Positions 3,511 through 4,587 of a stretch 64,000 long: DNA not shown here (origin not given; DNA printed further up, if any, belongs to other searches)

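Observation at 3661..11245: Sugar-acid cluster that matches no known pathway: DEH-reductase-like SDR plus DgoK/DgoA, with no dehydratase and no lyase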

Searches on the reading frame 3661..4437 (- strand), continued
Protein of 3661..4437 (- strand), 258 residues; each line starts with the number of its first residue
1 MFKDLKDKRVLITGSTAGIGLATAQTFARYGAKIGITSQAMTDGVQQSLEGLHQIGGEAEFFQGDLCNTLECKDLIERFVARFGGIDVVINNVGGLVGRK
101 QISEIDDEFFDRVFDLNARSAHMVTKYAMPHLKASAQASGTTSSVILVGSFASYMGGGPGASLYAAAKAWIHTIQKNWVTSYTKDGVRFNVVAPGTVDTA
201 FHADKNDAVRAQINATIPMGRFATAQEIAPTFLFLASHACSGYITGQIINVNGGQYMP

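Call 26: search_protein_families(library=pfam, proteins=[L043:8939-9658:-, L074:4477-6276:-, L065:13565-15730:-, L027:6492-7826:+, L055:6792-8666:-, L059:12015-13382:+, L043:15067-15927:+, L033:11146-12627:+, L013:7938-9764:-, L067:10813-11868:+], max_evalue=0.00001)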
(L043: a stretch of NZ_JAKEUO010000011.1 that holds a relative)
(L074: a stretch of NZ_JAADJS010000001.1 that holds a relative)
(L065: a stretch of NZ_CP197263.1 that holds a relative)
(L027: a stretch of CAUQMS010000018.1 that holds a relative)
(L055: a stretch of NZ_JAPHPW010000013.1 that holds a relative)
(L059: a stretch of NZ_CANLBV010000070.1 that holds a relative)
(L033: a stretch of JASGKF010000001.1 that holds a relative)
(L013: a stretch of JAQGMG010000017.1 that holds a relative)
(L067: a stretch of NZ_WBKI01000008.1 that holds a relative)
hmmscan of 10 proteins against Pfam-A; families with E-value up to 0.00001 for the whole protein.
L043:8939-9658:- (239 aa): 2 families
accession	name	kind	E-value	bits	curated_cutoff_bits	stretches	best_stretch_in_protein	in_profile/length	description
PF07729.17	FCD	-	1.5e-22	80.7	24.3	1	111-228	5-123/125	FCD domain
PF00392.27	GntR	-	6.9e-17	61.3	27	1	17-78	3-64/64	Bacterial regulatory proteins, gntR family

L074:4477-6276:- (599 aa): 1 family
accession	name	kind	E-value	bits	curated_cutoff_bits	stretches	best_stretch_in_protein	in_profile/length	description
PF00474.23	SSF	-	7e-32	111.2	22.8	1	33-435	1-404/406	Sodium:solute symporter family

L065:13565-15730:- (721 aa): 2 families
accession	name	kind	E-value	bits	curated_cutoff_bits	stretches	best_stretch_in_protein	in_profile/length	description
PF07940.18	Hepar_II_III_C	-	4.7e-17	62.7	24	1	361-630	5-222/237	Heparinase II/III-like, C-terminal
PF05426.18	Alginate_lyase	-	2e-09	37.8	22.2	1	76-266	64-255/275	Alginate lyase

L027:6492-7826:+ (444 aa): 1 family
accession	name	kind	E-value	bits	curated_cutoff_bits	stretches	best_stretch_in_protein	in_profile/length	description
PF05426.18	Alginate_lyase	-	4.9e-92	308.7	22.2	1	72-352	1-275/275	Alginate lyase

L055:6792-8666:- (624 aa): 4 families
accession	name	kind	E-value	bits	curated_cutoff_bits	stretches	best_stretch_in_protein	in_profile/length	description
PF03445.19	DUF294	-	1.3e-41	142.1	21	1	307-440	4-137/138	Putative nucleotidyltransferase DUF294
PF10335.14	DUF294_C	-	2.3e-39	134.9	22.5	1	478-621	2-145/145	Putative nucleotidyltransferase substrate binding domain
PF00571.33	CBS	-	2.2e-17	63.5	24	1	226-276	1-52/57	CBS domain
PF00027.35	cNMP_binding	-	2.7e-07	30.9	27.5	1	51-125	10-87/89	Cyclic nucleotide-binding domain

L059:12015-13382:+ (455 aa): 1 family
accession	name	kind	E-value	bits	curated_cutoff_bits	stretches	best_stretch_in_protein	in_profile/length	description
PF01554.23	MatE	-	3.3e-33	115.1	24.9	2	19-179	1-161/161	MatE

L043:15067-15927:+ (286 aa): 1 family
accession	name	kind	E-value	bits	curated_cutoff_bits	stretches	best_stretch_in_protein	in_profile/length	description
PF06178.19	KdgM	-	2.8e-16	60.3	22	1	148-286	94-222/222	Oligogalacturonate-specific porin protein (KdgM)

L033:11146-12627:+ (493 aa): 1 family
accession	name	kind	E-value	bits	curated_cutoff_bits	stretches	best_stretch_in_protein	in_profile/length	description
PF00544.25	Pectate_lyase_4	-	1.3e-49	169.2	24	1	62-269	3-211/211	Pectate lyase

L013:7938-9764:- (608 aa): 2 families
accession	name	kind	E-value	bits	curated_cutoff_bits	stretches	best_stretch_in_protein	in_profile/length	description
PF00920.27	ILVD_EDD_N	-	1.4e-105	353.4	27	1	68-381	2-314/316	Dihydroxy-acid/6-phosphogluconate dehydratase N-terminal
PF24877.1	ILV_EDD_C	-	6.2e-52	176.2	27.7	1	409-601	2-191/191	Dihydroxy-acid/6-phosphogluconate dehydratase C-terminal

L067:10813-11868:+ (351 aa): 4 families
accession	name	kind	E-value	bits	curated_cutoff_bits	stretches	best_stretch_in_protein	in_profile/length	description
PF13377.12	Peripla_BP_3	-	2.1e-35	122.7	26.5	1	182-348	1-167/167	Periplasmic binding protein-like domain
PF00532.27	Peripla_BP_1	-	3.6e-22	79.6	22.2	1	68-323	3-258/281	Periplasmic binding proteins and sugar binding domain of LacI family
PF13407.12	Peripla_BP_4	-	6.8e-18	65.6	35.1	1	70-293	2-218/258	Periplasmic binding protein domain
PF00356.27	LacI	-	3.5e-16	59.2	27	1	10-55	2-46/46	Bacterial regulatory proteins, lacI family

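Call 35: search_dna_similar(query=window:3661-4437:-, collection=plasmids, mode=protein, max_evalue=1e-60, max_rows=30)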
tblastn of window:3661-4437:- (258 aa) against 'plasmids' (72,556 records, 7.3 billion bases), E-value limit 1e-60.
Records with a match: 11; places in all: 12; records where one place covers at least 80% of the query: 11.
Best place of each record, by identity: 60-80% 10; <60% 1.
By first word of the organism name: Azospirillum 11.
By predicted mobility (MOB-suite, as given by PLSDB): non-mobilizable 10; mobilizable 1.
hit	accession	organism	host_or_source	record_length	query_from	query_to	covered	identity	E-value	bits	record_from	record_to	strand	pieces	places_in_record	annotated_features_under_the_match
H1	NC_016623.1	Azospirillum lipoferum 4B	-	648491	1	258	100%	65.5%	4e-92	303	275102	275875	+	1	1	SDR family NAD(P)-dependent oxidoreductase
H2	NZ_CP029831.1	Azospirillum ramasamyi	single cell,Cow dung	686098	1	258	100%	65.1%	3e-92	304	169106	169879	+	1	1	SDR family NAD(P)-dependent oxidoreductase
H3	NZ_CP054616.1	Azospirillum oryzae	cell culture,soil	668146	1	258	100%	64.7%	6e-91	300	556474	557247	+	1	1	SDR family NAD(P)-dependent oxidoreductase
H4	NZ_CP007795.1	Azospirillum argentinense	Triticum aestivum L.,Root,wheat ...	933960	1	258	100%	64.0%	7e-88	291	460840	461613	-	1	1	SDR family NAD(P)-dependent oxidoreductase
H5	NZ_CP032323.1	Azospirillum argentinense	soil sample,Agricultural field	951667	1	258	100%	64.0%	9e-88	291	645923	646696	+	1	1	SDR family NAD(P)-dependent oxidoreductase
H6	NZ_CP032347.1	Azospirillum brasilense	soil sample,Agricultural field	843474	1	258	100%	64.0%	1e-87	291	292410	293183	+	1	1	SDR family NAD(P)-dependent oxidoreductase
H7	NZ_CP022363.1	Azospirillum sp. TSH58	single cell,paddy soils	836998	1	258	100%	63.6%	4e-87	289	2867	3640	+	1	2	SDR family NAD(P)-dependent oxidoreductase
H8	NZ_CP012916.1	Azospirillum brasilense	Digitaria eriantha,microbe,root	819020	1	258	100%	63.6%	5e-87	289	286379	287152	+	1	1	SDR family NAD(P)-dependent oxidoreductase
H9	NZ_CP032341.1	Azospirillum brasilense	soil sample,Agricultural field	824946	1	258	100%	63.6%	5e-87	289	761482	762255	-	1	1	SDR family NAD(P)-dependent oxidoreductase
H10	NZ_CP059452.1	Azospirillum brasilense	Prokaryotes,soil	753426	1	258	100%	63.2%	4e-86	286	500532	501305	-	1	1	SDR family NAD(P)-dependent oxidoreductase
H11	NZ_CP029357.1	Azospirillum thermophilum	cell culture,hot spring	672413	3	257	99%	59.8%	2e-78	264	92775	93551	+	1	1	SDR family oxidoreductase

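Call 36: get_annotated_region(hit=H8, flank=12000)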
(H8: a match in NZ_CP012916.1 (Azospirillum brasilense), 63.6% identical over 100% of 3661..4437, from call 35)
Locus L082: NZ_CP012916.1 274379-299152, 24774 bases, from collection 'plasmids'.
description: Azospirillum brasilense strain Sp 7 plasmid ABSP7_p2, complete sequence
organism: Azospirillum brasilense (NCBI taxid 192)
taxonomy: Bacteria; Pseudomonadota; Alphaproteobacteria; Rhodospirillales; Azospirillaceae; Azospirillum; Azospirillum brasilense
host: -; source: Digitaria eriantha,microbe,root; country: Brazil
typing (MOB-suite, as given by PLSDB): non-mobilizable
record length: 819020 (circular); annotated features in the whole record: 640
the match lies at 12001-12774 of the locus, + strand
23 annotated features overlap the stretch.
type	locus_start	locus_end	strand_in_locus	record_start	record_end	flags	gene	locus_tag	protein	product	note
CDS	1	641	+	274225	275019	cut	-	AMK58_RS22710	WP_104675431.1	FCD domain-containing protein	-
CDS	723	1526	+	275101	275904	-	-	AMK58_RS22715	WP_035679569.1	cytochrome c oxidase assembly protein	-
CDS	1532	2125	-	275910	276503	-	-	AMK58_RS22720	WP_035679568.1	class I SAM-dependent methyltransferase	-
CDS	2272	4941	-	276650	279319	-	clpB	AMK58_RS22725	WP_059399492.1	ATP-dependent chaperone ClpB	GO:0006457 - protein folding [Evidence IEA]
CDS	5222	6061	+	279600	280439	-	-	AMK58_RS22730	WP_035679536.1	IclR family transcriptional regulator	GO:0006355 - regulation of DNA-templated transcription [Evidence IEA]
CDS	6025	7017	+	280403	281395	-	-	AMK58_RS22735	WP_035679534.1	2-dehydro-3-deoxygalactonokinase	-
CDS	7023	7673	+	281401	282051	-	-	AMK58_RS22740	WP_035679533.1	2-dehydro-3-deoxy-6-phosphogalactonate aldolase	GO:0034194 - D-galactonate catabolic process [Evidence IEA]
CDS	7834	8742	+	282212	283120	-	-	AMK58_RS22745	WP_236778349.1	tripartite tricarboxylate transporter substrate binding protein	-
CDS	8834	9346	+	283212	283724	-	-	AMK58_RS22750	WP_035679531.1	tripartite tricarboxylate transporter TctB family protein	-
CDS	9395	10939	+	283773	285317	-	-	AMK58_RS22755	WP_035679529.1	tripartite tricarboxylate transporter permease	-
CDS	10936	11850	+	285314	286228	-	-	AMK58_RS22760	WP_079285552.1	SMP-30/gluconolactonase/LRE family protein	-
CDS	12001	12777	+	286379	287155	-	-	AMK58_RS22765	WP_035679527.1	SDR family NAD(P)-dependent oxidoreductase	-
CDS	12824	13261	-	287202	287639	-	-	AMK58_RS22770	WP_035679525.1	hypothetical protein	-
CDS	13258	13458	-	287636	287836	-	-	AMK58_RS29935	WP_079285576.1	hypothetical protein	-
CDS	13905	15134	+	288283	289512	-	-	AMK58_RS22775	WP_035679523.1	hybrid sensor histidine kinase/response regulator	-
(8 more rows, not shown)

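Call 38: search_protein_families(library=pfam, proteins=[L026:12530-13447:+, L026:14174-14935:+, L026:15090-15728:+, L026:4381-5949:+, L060:6467-7573:+, L060:8486-9904:+, L060:4491-5558:-, L033:4534-6054:+, L033:1728-2888:-, L005:8945-9868:+], max_evalue=0.00001)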
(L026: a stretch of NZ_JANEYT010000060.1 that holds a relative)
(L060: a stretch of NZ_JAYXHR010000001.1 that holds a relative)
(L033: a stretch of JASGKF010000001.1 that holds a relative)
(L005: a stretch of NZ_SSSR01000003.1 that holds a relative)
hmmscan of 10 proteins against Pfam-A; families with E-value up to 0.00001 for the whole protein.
L026:12530-13447:+ (305 aa): 1 family
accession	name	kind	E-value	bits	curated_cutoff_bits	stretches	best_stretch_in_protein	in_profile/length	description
PF05035.17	DGOK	-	4.8e-75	252.6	25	1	13-295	1-280/281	2-keto-3-deoxy-galactonokinase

L026:14174-14935:+ (253 aa): 3 families
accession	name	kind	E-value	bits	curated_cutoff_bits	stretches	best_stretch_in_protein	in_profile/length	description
PF00106.31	adh_short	-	2.7e-61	206.9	26.6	1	9-201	1-193/195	short chain dehydrogenase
PF13561.12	adh_short_C2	-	4.7e-59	200.3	27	1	17-249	5-235/236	Enoyl-(Acyl carrier protein) reductase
PF08659.16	KR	-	5.5e-13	49.7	22.6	1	11-162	3-154/180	KR domain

L026:15090-15728:+ (212 aa): 2 families
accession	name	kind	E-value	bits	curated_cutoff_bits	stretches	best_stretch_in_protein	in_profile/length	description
PF12408.13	DUF3666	-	6.8e-22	76.9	25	1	164-209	2-47/47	Ribose-5-phosphate isomerase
PF02502.23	LacAB_rpiB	-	1.2e-17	64.6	24.7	1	3-112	1-104/138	Ribose/Galactose Isomerase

L026:4381-5949:+ (522 aa): 1 family
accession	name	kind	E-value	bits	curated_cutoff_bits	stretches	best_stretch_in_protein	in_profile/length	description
PF03372.29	Exo_endo_phos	-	9.2e-10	39.1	24.5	1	69-318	18-204/225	Endonuclease/Exonuclease/phosphatase family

L060:6467-7573:+ (368 aa): 2 families
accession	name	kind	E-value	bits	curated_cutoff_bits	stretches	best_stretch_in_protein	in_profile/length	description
PF03786.19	UxuA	-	4.8e-153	509.5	23.7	1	13-356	1-352/352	D-mannonate dehydratase (UxuA)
PF01261.30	AP_endonuc_2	-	3e-06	27.6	31.1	0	53-318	25-225/249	Xylose isomerase-like TIM barrel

L060:8486-9904:+ (472 aa): 1 family
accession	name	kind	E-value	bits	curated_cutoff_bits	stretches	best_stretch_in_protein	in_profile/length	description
PF02614.20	UxaC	-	1.2e-202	674.2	25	1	8-470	2-464/464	Glucuronate isomerase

L060:4491-5558:- (355 aa): 0 families

L033:4534-6054:+ (506 aa): 0 families

L033:1728-2888:- (386 aa): 2 families
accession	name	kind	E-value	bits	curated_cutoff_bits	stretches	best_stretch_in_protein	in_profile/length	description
PF00849.27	PseudoU_synth_2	-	1.2e-34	120.2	26.8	1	170-320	1-152/152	RNA pseudouridylate synthase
PF01479.30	S4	-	5.3e-08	32.9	22.8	1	95-140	1-46/48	S4 domain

L005:8945-9868:+ (307 aa): 1 family
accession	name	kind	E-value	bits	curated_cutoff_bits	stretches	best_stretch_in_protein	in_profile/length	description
PF02579.22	Nitro_FeMo-Co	-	3e-17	63.1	26.3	1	214-303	3-93/94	Dinitrogenase iron-molybdenum cofactor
